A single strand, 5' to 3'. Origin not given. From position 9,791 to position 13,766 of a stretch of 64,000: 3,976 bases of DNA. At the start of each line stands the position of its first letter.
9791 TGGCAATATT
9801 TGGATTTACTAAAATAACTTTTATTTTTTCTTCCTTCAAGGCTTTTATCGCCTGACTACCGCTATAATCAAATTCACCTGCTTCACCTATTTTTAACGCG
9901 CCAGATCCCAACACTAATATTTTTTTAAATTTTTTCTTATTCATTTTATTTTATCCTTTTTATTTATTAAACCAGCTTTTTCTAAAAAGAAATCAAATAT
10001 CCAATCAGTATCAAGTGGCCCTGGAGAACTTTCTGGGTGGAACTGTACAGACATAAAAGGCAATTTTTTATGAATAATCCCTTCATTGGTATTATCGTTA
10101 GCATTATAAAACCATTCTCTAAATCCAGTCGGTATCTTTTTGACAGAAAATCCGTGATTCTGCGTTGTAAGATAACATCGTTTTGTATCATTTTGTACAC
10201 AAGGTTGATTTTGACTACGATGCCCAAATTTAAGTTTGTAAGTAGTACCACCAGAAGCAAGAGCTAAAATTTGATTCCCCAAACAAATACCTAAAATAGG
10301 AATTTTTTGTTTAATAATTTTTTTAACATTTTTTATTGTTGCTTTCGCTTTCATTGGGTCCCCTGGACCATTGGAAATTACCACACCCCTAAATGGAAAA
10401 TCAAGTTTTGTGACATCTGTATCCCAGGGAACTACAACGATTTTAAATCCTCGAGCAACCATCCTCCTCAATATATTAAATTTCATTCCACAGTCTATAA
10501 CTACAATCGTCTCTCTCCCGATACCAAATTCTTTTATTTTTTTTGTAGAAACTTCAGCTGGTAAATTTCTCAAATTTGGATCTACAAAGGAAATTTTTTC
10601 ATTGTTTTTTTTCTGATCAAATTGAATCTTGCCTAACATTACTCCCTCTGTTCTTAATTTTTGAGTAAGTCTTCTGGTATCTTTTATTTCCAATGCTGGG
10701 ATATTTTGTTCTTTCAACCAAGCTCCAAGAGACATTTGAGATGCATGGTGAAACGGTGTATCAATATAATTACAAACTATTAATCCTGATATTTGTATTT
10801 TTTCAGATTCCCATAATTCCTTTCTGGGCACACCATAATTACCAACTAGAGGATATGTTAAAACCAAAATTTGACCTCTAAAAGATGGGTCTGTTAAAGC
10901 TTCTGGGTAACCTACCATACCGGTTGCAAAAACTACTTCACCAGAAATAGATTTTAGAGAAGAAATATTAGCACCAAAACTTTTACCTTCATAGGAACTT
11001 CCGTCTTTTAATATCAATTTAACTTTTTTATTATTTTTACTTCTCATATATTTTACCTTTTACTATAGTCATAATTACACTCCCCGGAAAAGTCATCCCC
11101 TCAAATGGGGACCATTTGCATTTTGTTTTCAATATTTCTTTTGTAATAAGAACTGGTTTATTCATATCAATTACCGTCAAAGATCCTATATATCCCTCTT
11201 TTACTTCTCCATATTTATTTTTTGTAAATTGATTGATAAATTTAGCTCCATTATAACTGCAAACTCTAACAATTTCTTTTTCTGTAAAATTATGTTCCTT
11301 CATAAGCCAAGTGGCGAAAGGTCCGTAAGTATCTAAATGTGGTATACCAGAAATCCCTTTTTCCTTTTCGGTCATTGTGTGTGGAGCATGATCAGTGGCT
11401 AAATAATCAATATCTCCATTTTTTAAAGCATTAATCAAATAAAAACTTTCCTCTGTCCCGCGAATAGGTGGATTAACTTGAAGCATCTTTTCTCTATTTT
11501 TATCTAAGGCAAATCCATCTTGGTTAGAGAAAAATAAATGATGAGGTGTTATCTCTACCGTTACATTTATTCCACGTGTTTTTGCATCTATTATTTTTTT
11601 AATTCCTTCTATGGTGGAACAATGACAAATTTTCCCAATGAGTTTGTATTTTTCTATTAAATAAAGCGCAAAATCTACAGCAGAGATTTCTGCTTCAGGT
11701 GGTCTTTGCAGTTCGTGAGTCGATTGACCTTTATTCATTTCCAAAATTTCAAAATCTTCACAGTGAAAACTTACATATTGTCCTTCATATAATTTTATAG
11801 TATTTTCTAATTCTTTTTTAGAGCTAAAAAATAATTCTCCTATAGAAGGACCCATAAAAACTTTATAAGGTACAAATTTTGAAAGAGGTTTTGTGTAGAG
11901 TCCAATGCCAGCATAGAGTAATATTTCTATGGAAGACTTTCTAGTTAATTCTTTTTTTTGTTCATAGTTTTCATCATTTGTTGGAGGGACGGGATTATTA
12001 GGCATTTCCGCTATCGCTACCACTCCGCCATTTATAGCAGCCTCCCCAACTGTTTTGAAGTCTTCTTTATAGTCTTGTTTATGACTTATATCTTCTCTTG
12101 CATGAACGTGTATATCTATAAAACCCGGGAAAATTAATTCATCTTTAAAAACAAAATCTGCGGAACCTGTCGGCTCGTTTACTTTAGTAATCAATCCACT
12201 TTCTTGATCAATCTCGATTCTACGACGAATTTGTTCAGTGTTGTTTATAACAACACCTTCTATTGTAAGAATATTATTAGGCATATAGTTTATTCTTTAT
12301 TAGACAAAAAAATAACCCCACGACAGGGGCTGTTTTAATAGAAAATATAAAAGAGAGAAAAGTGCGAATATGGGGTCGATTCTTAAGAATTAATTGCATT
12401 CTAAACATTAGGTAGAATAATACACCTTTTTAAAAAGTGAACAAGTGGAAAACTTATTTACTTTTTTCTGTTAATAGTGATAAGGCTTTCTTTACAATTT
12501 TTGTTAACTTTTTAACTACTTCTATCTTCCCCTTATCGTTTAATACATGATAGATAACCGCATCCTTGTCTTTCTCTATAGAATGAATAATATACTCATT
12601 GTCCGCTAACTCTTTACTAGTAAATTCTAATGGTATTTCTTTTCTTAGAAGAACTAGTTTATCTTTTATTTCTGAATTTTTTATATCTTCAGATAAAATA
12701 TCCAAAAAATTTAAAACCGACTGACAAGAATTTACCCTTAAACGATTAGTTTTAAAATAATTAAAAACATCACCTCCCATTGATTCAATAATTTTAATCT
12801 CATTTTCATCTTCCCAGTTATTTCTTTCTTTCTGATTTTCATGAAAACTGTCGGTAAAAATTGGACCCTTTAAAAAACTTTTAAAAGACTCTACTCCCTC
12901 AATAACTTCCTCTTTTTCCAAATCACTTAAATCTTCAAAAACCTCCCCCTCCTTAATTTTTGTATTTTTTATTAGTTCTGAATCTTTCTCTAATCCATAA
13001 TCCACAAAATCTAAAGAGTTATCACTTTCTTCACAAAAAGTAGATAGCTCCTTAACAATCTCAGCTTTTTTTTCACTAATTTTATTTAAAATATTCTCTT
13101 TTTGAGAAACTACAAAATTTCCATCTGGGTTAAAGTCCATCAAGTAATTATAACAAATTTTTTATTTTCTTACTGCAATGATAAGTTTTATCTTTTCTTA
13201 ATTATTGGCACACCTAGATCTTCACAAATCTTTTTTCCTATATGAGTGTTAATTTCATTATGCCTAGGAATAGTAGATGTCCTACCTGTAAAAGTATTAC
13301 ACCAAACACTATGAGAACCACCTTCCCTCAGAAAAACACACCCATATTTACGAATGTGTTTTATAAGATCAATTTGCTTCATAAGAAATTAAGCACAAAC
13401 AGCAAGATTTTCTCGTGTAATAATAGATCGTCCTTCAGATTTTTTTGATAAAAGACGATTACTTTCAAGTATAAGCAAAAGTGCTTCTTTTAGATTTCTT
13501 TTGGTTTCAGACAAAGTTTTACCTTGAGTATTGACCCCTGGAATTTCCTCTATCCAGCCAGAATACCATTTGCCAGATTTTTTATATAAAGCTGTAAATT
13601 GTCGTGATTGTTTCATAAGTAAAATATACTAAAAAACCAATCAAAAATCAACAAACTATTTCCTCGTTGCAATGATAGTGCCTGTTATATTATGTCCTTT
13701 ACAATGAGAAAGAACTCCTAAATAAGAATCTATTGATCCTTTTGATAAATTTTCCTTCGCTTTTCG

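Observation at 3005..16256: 13-kb insertion splitting the normally contiguous fusA-tuf junction of the str/S10 ribosomal operon array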

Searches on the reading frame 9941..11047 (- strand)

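Call 3: search_protein_families(library=ncbifam, proteins=[window:9941-11047:-])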
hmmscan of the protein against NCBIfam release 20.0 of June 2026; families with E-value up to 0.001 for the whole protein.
window:9941-11047:- (368 aa): 25 families
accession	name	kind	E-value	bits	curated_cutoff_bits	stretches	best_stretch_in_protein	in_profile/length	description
TIGR01368.1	CPSaseIIsmall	equivalog_domain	1.8e-126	421.9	307.35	1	10-357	2-358/361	glutamine-hydrolyzing carbamoyl-phosphate synthase small subunit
NF009475.0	PRK12838.1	equivalog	4e-111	371.4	221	1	9-357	3-352/359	carbamoyl phosphate synthase small subunit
TIGR00888.1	guaA_Nterm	equivalog_domain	3.9e-17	62.3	172.15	1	181-340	1-167/188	glutamine-hydrolyzing GMP synthase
NF001975.0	PRK00758.1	equivalog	6.5e-17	61.7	198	1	180-342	3-167/185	GMP synthase subunit A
NF005849.0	PRK07765.1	equivalog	6.5e-16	58.3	308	1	216-340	44-175/219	aminodeoxychorismate/anthranilate synthase component II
TIGR00566.1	trpG_papA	subfamily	1e-15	58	121.05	1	189-340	12-176/192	glutamine amidotransferase of anthranilate synthase or aminodeoxychorismate synthase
NF011201.0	PRK14607.1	equivalog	1.4e-15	57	670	1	220-356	46-187/534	bifunctional anthranilate synthase component II/anthranilate phosphoribosyltransferase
NF000848.1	PRK00074.1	equivalog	3.7e-15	55.5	400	1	181-356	1-186/512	glutamine-hydrolyzing GMP synthase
TIGR01823.1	PabB-fungal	equivalog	7.8e-15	54.2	442.55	1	200-364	32-210/742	aminodeoxychorismate synthase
NF010081.0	PRK13566.1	equivalog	2.4e-13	49.2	645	1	198-340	550-700/729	anthranilate synthase component I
NF005799.0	PRK07649.1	equivalog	1.1e-11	44.6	327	1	221-340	46-171/195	aminodeoxychorismate/anthranilate synthase component II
NF006462.0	PRK08857.1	equivalog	1.1e-10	41.4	345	1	220-341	45-177/193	aminodeoxychorismate/anthranilate synthase component II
NF005271.0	PRK06774.1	equivalog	1.1e-10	41.2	340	1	220-340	45-175/191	aminodeoxychorismate synthase component II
NF005367.0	PRK06895.1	equivalog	2.5e-10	40.6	265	1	195-340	22-172/190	anthranilate synthase component II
TIGR01815.1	TrpE-clade3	equivalog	6.2e-10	37.7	739.15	1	222-340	563-688/717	anthranilate synthase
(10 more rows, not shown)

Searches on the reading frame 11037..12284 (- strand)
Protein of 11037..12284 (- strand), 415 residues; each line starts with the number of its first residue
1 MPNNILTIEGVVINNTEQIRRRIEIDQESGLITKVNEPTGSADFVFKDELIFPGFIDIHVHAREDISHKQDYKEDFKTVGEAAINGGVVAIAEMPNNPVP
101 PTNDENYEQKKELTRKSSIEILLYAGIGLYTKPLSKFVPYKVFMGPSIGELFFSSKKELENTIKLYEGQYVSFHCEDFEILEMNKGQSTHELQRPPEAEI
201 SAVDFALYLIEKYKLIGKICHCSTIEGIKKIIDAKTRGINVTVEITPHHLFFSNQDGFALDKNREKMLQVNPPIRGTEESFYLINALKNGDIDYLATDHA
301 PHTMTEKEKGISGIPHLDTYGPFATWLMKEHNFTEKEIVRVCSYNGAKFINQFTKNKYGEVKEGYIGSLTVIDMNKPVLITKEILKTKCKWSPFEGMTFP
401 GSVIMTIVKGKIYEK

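Call 3: search_protein_families(library=ncbifam, proteins=[window:11037-12284:-])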
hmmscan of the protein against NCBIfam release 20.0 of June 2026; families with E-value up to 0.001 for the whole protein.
window:11037-12284:- (415 aa): 35 families (the best 25 are shown)
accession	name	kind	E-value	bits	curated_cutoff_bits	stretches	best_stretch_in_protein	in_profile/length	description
TIGR00857.1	pyrC_multi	subfamily_domain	1.1e-83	281.5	279.05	1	18-414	3-409/412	dihydroorotase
NF003271.0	PRK04250.1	equivalog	5.7e-73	245.9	405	1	6-412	4-386/407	dihydroorotase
NF002668.0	PRK02382.1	equivalog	3.8e-64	217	452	1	8-412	3-409/436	dihydroorotase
NF006837.0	PRK09357.1-2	equivalog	5.9e-59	199.7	575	1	9-412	7-420/428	dihydroorotase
NF005751.0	PRK07575.1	equivalog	1.7e-55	188.3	529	1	28-412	27-418/440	dihydroorotase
NF006559.0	PRK09060.1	equivalog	6.7e-54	182.9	482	1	7-411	9-419/444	dihydroorotase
NF006688.0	PRK09236.1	equivalog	2e-52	178.5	535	1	5-412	4-424/444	dihydroorotase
TIGR03178.1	allantoinase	equivalog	3.1e-48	164.7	357.85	1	11-412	8-423/441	allantoinase AllB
NF006844.0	PRK09357.2-5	equivalog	5.2e-47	160.8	701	2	168-412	174-418/422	dihydroorotase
NF001541.2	PRK00369.1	equivalog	3.4e-46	157.6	310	1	26-412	19-381/400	dihydroorotase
NF002284.0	PRK01211.1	subfamily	1.5e-44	152.6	462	1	22-406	15-384/409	dihydroorotase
NF004839.0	PRK06189.1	equivalog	6.3e-43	147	631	1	12-412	12-429/451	allantoinase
NF006841.0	PRK09357.2-2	equivalog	2e-39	135.5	640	2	170-412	170-415/421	dihydroorotase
NF006836.0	PRK09357.1-1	equivalog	2.6e-39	135.1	538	2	195-412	206-422/432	dihydroorotase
NF006843.0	PRK09357.2-4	equivalog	2e-38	132.4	786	2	197-413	207-419/431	dihydroorotase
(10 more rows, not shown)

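Call 41: find_related_loci(query=window:11037-12284:-, collection=metagenome_contigs, flank=10000)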
Query window:11037-12284:- (415 aa) in metagenome_contigs; peptide patterns used: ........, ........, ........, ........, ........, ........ (x = any residue, [..] = any of these).
135 stretches matched a pattern; 41 encode a relative of the query (tblastn E <= 1e-3); 40 distinct loci.
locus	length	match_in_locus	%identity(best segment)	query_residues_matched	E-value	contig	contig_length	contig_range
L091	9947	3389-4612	70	2-412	0e+0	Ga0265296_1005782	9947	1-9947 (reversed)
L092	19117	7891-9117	70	5-415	0e+0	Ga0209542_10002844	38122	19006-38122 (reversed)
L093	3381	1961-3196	69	1-415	0e+0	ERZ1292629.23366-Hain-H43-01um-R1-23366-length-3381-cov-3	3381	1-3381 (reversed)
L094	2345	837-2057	70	2-413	0e+0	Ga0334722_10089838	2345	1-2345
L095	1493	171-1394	67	3-414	0e+0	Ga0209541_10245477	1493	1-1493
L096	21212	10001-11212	66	5-415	0e+0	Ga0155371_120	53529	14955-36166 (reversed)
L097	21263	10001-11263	63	2-415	0e+0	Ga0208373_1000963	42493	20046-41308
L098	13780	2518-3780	63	2-415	0e+0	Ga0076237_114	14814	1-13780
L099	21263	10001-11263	63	2-415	0e+0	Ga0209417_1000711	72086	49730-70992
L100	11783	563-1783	66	1-415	0e+0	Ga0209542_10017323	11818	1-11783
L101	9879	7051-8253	66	5-415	0e+0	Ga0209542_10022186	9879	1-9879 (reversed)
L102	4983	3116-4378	62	2-415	0e+0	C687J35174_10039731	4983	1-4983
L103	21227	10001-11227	64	4-415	0e+0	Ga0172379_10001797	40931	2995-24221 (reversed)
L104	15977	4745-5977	64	2-415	0e+0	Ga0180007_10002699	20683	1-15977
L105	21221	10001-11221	64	4-415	0e+0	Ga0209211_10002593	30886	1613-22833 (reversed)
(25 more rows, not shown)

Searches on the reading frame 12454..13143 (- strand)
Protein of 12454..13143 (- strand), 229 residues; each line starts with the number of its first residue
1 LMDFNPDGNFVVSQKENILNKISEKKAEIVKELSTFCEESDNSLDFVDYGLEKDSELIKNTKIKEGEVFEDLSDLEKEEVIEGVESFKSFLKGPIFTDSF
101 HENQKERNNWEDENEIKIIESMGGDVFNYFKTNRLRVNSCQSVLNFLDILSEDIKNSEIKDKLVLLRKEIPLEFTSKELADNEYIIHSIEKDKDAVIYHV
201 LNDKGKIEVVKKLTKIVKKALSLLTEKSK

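Call 3: search_protein_families(library=ncbifam, proteins=[window:12454-13143:-])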
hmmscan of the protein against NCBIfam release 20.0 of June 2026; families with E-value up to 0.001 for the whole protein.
window:12454-13143:- (229 aa): 0 families

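Call 4: search_protein_families(library=pfam, proteins=[window:12454-13143:-])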
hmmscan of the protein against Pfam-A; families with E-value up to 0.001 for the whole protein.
window:12454-13143:- (229 aa): 0 families

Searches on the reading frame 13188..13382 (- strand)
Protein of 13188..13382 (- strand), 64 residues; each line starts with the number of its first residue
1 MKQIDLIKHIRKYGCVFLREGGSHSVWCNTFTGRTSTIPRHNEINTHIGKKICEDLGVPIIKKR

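Call 4: search_protein_families(library=pfam, proteins=[window:13188-13382:-])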
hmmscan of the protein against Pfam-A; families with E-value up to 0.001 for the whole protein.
window:13188-13382:- (64 aa): 1 family
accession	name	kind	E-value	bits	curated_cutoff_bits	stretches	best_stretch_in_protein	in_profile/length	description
PF07927.17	HicA_toxin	-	3.3e-10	40.3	27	1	5-58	3-58/58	HicA toxin of bacterial toxin-antitoxin,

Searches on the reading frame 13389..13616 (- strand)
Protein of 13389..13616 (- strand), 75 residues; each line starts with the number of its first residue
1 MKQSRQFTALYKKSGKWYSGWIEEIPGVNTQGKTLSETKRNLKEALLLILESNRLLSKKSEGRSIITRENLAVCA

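Call 4: search_protein_families(library=pfam, proteins=[window:13389-13616:-])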
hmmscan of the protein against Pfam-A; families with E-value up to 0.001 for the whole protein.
window:13389-13616:- (75 aa): 1 family
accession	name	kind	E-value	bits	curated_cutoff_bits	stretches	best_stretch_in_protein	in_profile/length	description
PF21748.3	UPF0150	-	1.9e-06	28.1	27.3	1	9-46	10-49/64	UPF0150-like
